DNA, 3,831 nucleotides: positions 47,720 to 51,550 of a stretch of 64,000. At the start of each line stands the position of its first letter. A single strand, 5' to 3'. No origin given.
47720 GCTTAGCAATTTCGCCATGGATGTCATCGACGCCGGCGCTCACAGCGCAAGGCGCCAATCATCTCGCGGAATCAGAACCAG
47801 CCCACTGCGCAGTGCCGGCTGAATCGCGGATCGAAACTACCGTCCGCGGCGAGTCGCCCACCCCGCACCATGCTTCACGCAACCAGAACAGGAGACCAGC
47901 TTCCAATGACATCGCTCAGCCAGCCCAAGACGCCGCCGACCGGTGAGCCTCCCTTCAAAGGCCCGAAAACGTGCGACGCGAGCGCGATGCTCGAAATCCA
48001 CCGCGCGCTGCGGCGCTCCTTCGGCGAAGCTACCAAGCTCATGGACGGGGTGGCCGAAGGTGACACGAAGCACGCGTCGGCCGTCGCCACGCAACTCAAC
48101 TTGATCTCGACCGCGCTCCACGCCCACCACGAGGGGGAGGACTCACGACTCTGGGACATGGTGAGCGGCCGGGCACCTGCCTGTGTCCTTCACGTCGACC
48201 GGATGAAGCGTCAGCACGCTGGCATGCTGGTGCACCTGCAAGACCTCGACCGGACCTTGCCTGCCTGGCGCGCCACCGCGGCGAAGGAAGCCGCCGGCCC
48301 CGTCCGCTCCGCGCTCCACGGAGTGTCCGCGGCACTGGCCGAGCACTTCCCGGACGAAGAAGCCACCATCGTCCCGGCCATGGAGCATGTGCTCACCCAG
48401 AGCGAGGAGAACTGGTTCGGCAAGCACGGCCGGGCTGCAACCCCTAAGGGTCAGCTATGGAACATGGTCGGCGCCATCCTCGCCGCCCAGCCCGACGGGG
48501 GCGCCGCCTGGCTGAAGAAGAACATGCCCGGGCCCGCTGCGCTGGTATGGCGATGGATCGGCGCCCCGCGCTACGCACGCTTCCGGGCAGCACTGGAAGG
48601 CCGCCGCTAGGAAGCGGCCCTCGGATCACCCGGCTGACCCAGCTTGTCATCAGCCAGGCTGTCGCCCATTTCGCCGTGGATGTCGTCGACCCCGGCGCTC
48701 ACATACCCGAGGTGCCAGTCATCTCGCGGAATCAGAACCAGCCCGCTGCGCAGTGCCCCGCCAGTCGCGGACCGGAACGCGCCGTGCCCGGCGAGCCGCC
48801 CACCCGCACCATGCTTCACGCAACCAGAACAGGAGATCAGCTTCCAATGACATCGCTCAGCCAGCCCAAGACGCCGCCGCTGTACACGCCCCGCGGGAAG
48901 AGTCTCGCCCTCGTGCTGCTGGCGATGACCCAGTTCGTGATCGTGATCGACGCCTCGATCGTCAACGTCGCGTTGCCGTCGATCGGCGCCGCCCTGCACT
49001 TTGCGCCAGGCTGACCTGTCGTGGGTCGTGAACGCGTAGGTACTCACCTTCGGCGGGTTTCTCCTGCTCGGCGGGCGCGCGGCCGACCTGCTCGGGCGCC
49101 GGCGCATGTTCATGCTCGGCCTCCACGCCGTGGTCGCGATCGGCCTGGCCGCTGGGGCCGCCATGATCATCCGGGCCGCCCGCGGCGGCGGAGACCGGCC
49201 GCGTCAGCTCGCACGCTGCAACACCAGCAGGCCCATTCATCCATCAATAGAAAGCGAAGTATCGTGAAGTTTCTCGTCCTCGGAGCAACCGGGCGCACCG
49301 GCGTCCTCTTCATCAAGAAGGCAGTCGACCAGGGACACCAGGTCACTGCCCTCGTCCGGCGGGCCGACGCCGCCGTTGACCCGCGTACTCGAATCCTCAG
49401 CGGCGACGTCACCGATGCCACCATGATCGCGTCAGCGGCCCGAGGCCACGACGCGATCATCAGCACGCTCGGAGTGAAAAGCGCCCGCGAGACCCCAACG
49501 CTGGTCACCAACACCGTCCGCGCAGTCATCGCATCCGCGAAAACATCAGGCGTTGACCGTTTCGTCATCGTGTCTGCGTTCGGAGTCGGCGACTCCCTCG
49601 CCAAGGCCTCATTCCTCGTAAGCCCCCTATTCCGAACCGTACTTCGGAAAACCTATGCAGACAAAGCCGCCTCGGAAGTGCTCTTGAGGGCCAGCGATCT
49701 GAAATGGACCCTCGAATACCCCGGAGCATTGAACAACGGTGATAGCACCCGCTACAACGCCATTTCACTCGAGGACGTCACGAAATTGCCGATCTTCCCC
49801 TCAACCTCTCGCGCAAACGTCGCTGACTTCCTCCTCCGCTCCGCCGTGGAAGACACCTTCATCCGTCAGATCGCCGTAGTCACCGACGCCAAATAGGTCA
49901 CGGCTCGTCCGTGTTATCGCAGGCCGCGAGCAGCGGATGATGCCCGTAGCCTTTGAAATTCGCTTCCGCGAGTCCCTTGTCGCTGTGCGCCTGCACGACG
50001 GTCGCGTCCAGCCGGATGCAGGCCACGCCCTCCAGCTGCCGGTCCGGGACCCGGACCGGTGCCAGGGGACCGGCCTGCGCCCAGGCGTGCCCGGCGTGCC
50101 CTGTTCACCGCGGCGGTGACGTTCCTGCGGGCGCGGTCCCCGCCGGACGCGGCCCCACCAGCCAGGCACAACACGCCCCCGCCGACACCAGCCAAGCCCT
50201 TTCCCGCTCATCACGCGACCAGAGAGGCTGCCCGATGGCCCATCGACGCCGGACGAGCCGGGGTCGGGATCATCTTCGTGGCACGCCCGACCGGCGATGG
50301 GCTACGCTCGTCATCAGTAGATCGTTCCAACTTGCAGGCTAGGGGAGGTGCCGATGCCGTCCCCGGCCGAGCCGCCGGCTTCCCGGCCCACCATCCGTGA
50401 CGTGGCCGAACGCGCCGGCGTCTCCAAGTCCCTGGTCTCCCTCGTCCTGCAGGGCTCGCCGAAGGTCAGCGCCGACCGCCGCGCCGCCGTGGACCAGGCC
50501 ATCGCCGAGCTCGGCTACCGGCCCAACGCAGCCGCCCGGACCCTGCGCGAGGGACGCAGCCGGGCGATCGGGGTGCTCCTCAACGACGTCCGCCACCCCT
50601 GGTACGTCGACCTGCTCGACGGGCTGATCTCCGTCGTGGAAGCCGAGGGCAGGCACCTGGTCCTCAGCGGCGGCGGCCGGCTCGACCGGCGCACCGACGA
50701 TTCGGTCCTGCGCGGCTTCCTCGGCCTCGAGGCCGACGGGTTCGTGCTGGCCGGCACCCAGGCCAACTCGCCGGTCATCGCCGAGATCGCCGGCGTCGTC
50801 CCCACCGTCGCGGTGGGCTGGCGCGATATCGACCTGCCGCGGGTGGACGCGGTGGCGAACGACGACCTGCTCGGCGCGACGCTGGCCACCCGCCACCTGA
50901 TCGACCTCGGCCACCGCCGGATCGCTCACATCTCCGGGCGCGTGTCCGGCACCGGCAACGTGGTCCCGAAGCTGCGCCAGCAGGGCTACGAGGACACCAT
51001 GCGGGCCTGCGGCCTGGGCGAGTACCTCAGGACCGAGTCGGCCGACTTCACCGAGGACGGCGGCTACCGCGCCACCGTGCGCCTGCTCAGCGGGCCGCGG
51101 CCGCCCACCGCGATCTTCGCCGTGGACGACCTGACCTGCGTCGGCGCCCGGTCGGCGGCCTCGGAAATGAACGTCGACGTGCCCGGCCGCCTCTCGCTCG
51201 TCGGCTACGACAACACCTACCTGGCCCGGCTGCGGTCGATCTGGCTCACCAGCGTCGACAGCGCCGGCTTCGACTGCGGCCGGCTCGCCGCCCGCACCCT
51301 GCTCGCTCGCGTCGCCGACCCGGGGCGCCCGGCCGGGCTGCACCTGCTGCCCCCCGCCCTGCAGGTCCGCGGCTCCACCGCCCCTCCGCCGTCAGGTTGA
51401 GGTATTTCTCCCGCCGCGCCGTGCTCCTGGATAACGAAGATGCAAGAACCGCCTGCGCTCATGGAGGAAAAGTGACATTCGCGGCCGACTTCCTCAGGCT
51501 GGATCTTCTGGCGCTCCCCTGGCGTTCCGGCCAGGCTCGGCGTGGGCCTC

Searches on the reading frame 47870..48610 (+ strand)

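Call 10: search_protein_families(library=pfam, proteins=[window:47870-48610:+])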
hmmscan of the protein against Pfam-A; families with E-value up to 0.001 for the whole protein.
window:47870-48610:+ (246 aa): 1 family
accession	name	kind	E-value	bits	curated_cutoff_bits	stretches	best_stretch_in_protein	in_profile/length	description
PF01814.28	Hemerythrin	-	9.5e-14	52.4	25.3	1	39-170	5-126/127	Hemerythrin HHE cation binding domain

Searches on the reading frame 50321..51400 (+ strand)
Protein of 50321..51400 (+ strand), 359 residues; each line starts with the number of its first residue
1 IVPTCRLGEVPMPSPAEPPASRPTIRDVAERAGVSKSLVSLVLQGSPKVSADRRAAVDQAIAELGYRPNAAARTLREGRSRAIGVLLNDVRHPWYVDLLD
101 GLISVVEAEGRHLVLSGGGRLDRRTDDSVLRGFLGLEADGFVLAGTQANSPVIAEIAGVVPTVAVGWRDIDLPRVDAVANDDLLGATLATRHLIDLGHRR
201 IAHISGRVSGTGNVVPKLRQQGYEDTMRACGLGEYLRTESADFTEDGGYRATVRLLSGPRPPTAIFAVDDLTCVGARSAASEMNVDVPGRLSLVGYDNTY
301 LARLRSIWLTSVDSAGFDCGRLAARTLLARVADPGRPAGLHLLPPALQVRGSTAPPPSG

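Call 10: search_protein_families(library=pfam, proteins=[window:50321-51400:+])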
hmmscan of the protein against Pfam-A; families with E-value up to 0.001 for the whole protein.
window:50321-51400:+ (359 aa): 4 families
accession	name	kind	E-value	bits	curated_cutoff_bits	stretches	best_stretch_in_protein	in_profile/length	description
PF13377.12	Peripla_BP_3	-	1.1e-31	110.6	26.5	1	191-353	2-167/167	Periplasmic binding protein-like domain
PF00532.27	Peripla_BP_1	-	1.7e-19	70.8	22.2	1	81-314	2-244/281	Periplasmic binding proteins and sugar binding domain of LacI family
PF00356.27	LacI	-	4.9e-16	58.7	27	1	24-69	1-46/46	Bacterial regulatory proteins, lacI family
PF13407.12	Peripla_BP_4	-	0.00014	21.9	35.1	1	83-329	1-252/258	Periplasmic binding protein domain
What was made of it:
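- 50348..51400 (+): LacI-family regulator, the conserved divergent neighbour of this P450 family, displaced here by the insertion. Pfam LacI + Peripla_BP (call 10).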
